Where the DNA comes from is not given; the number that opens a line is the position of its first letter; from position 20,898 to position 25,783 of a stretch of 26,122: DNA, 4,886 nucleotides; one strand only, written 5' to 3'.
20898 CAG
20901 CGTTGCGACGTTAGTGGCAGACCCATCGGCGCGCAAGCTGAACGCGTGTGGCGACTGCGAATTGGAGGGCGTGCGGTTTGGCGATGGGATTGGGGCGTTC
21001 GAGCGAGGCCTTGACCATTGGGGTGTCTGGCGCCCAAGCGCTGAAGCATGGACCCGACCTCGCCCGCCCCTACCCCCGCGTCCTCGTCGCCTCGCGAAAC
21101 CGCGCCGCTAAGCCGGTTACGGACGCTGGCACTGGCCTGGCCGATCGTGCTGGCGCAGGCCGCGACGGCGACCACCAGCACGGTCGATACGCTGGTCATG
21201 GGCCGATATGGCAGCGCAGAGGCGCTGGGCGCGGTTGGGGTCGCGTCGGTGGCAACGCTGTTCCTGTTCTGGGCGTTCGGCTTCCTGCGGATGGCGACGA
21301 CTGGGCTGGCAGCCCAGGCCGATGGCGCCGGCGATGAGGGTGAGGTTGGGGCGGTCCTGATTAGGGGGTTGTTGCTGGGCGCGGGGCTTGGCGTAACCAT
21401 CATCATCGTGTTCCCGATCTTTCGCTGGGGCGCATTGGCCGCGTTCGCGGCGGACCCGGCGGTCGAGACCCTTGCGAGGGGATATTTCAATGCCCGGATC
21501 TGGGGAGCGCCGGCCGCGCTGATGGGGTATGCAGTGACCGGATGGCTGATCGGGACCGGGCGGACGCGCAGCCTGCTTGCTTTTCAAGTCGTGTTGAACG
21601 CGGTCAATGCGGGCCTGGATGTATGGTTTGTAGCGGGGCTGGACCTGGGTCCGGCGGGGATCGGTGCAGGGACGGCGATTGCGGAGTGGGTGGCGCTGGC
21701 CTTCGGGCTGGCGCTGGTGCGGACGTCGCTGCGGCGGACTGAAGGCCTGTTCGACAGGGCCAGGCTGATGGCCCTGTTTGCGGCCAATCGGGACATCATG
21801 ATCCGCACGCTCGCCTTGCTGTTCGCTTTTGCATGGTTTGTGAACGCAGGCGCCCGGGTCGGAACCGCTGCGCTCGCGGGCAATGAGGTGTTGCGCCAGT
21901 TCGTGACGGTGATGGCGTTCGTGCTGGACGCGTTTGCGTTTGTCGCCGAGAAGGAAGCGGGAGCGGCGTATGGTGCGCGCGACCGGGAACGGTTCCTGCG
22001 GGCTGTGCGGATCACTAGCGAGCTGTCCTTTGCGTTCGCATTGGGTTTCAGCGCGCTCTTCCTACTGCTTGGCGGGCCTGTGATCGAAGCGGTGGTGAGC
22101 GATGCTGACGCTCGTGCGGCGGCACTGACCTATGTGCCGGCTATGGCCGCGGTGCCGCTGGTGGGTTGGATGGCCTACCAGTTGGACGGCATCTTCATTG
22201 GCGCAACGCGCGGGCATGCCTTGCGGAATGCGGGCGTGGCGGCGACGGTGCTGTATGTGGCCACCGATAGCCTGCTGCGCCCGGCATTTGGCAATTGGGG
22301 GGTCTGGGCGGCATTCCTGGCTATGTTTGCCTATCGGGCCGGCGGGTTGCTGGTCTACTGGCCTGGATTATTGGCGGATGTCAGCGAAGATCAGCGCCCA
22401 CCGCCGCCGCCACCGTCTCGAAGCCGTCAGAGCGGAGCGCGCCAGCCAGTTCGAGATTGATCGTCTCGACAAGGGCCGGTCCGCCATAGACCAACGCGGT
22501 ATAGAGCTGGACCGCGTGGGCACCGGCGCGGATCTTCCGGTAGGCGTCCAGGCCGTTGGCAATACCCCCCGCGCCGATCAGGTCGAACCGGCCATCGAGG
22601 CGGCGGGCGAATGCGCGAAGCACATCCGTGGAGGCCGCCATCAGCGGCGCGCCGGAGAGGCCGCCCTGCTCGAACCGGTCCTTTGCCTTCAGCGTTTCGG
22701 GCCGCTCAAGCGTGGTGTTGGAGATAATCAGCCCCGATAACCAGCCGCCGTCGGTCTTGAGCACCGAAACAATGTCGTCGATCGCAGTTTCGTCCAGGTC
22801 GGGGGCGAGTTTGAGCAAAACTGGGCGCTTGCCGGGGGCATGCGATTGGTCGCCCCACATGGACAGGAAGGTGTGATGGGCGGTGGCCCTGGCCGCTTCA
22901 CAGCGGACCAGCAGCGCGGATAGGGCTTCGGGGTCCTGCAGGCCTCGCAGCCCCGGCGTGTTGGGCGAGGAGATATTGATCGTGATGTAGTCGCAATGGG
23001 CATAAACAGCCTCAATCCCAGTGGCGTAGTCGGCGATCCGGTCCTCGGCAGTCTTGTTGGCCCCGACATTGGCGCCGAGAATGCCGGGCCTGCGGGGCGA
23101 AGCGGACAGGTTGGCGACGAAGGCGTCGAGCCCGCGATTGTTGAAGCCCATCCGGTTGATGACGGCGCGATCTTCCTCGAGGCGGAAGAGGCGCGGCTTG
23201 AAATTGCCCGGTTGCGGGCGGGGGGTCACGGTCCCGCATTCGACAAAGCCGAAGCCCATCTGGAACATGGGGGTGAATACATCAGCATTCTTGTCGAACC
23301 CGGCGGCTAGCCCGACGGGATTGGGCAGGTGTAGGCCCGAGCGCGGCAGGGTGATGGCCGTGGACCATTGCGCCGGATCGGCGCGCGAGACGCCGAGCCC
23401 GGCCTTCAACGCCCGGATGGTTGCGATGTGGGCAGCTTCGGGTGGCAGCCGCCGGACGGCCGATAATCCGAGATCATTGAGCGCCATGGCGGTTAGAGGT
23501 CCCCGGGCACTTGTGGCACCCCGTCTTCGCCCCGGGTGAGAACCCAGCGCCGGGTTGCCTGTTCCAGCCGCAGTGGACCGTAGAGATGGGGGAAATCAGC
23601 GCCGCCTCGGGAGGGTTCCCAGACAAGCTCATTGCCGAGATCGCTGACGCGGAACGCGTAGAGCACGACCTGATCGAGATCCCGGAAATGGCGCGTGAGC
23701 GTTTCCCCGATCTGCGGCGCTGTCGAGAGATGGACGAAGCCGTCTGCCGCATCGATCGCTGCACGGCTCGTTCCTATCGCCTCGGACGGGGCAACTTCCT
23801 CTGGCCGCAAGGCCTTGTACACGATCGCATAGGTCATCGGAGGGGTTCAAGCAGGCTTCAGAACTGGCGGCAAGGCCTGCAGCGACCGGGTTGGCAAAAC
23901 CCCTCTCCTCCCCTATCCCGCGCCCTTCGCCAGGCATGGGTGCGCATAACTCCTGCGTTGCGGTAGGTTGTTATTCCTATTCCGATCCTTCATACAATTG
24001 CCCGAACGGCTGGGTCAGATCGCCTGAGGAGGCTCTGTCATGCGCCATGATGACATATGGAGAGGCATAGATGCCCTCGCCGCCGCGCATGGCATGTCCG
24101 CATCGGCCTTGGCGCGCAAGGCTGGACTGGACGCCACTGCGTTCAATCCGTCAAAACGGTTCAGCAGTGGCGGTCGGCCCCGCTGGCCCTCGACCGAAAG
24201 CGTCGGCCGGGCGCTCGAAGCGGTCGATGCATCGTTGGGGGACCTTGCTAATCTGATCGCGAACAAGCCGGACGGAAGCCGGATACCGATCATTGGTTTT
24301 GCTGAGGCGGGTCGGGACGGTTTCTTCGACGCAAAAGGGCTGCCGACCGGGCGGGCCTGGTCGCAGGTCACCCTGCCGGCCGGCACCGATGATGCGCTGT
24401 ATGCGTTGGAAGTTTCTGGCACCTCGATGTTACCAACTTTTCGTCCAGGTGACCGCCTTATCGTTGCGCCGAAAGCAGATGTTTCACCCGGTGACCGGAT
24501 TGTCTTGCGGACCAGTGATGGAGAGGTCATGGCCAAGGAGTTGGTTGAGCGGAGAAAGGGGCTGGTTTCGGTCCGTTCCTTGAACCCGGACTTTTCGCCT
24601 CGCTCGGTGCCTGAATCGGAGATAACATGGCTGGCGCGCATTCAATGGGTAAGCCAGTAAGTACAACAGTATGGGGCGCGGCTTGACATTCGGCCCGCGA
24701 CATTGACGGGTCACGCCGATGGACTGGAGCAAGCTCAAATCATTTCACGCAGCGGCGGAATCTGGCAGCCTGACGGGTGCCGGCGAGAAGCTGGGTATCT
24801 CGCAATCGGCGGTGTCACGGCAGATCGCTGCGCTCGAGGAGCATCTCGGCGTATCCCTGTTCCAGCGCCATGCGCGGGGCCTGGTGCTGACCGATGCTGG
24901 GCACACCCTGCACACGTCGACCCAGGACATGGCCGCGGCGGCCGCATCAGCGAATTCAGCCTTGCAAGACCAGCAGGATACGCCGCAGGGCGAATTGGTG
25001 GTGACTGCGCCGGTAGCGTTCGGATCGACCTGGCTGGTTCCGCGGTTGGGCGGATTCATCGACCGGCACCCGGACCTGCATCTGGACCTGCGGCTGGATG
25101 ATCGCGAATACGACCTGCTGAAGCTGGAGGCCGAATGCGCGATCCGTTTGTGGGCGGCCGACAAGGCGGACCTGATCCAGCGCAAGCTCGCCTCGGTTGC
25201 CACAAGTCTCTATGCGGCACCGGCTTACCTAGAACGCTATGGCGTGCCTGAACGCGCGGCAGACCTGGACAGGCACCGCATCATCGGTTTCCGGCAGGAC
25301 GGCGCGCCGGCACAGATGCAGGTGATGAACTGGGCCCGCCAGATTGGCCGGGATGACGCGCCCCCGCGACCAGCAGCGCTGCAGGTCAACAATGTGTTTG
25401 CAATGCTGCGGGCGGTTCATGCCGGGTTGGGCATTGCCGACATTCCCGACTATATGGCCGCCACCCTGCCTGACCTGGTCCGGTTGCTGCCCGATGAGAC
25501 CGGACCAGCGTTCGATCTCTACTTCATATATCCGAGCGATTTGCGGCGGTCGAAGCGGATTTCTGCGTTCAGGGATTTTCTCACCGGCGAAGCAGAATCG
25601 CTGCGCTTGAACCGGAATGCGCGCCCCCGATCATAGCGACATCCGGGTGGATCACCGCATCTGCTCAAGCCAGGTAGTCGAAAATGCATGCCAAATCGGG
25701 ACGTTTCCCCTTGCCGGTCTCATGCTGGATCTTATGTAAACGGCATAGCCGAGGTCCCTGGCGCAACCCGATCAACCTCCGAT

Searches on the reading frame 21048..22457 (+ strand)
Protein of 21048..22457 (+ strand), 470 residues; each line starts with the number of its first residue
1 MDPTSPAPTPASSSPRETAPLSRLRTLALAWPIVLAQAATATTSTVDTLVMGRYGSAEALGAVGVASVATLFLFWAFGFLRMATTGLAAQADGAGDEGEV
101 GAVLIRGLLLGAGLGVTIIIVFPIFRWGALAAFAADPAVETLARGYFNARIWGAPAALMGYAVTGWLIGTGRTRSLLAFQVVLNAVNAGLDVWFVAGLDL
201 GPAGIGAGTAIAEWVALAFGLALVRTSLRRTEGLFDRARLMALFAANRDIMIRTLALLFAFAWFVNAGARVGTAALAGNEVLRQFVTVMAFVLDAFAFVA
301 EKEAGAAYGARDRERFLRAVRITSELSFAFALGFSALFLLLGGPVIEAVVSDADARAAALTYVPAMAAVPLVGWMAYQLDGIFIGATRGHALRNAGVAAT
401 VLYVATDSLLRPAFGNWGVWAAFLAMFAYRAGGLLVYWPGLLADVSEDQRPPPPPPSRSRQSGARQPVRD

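Call 8: search_protein_families(library=pfam, proteins=[window:21048-22457:+], max_evalue=0.1)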
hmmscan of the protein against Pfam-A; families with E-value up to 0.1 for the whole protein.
window:21048-22457:+ (470 aa): 1 family
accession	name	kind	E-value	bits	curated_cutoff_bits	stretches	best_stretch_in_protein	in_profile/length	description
PF01554.23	MatE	-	2.2e-25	89.7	24.9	2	32-192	1-160/161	MatE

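Call 9: search_protein_families(library=ncbifam, proteins=[window:21048-22457:+], max_evalue=0.1)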
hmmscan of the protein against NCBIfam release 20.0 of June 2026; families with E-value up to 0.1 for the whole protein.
window:21048-22457:+ (470 aa): 7 families
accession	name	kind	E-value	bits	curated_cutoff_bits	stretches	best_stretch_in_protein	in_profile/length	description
NF007690.0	PRK10367.1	equivalog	2.7e-69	234.2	409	1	28-438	13-428/441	MATE family efflux transporter DinF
TIGR00797.1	matE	subfamily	3e-58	197.6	147.4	1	32-405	1-379/396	MATE family efflux transporter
NF041358.1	GntT_guanitoxin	equivalog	2.8e-54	184.8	525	1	26-425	17-421/438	guanitoxin biosynthesis MATE family efflux transporter GntT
NF007130.1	PRK09575.1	equivalog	1.2e-06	28.1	445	1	32-362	14-349/435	MATE family efflux transporter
NF000263.1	MATE_multi_NorM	equivalog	3.8e-06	26.6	950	1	27-220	21-213/459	multidrug efflux MATE transporter NorM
NF007562.1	PRK10189.1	equivalog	0.0037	16.1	465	1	28-216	31-224/470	EmmdR/YeeO family multidrug/toxin efflux MATE transporter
NF052396.1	MATE_WgkD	equivalog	0.0053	15.8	510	1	30-353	9-336/428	tryglysin-associated MATE efflux transporter WgkD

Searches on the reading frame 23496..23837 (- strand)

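Call 8: search_protein_families(library=pfam, proteins=[window:23496-23837:-], max_evalue=0.1)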
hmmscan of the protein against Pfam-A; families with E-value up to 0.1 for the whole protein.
window:23496-23837:- (114 aa): 2 families
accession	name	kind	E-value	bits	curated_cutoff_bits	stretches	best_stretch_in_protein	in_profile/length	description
PF06108.18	DUF952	-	6.4e-22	77.7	23.7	1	19-94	11-87/90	Protein of unknown function (DUF952)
PF19585.4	DUF6092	-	0.069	13.9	28.7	0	77-103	15-41/86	Family of unknown function (DUF6092)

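Call 9: search_protein_families(library=ncbifam, proteins=[window:23496-23837:-], max_evalue=0.1)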
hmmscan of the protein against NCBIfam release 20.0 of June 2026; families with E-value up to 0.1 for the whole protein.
window:23496-23837:- (114 aa): 0 families

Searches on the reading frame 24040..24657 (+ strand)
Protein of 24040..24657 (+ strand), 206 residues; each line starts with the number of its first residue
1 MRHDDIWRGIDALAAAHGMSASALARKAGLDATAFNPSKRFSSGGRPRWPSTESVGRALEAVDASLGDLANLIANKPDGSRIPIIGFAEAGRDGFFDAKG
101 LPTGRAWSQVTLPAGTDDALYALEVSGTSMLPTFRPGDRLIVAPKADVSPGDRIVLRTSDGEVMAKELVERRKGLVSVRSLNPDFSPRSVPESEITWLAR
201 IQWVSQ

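Call 87: search_protein_families(library=pfam, proteins=[window:24040-24657:+], max_evalue=0.001)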
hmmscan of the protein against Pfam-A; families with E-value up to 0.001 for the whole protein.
window:24040-24657:+ (206 aa): 1 family
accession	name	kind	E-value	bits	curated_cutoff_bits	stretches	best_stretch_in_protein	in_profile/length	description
PF00717.28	Peptidase_S24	-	2.3e-19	69.7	23.3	1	83-201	1-115/116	Peptidase S24-like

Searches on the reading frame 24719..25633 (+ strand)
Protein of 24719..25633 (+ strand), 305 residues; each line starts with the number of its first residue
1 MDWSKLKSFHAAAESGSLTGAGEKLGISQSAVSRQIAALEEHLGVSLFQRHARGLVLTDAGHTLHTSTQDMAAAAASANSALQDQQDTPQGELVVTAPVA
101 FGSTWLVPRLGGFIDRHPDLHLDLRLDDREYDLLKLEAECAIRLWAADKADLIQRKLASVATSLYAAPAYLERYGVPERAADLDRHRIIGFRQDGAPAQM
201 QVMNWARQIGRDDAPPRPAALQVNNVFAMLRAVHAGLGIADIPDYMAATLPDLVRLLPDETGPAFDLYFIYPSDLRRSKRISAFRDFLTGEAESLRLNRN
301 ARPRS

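Call 52: search_protein_families(library=pfam, proteins=[window:24719-25633:+], max_evalue=0.01)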
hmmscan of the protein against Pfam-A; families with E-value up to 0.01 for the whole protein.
window:24719-25633:+ (305 aa): 3 families
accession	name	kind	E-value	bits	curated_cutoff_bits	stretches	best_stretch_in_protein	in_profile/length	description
PF03466.25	LysR_substrate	-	1.1e-32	113.6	28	1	87-291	2-207/209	LysR substrate binding domain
PF00126.33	HTH_1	-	9.1e-24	83.6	26.6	1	4-62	2-60/60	Bacterial regulatory helix-turn-helix protein, lysR family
PF25213.1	HVO_A0261_N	-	0.0078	16.5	35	0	23-74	32-80/86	HVO_A0261 N-terminal domain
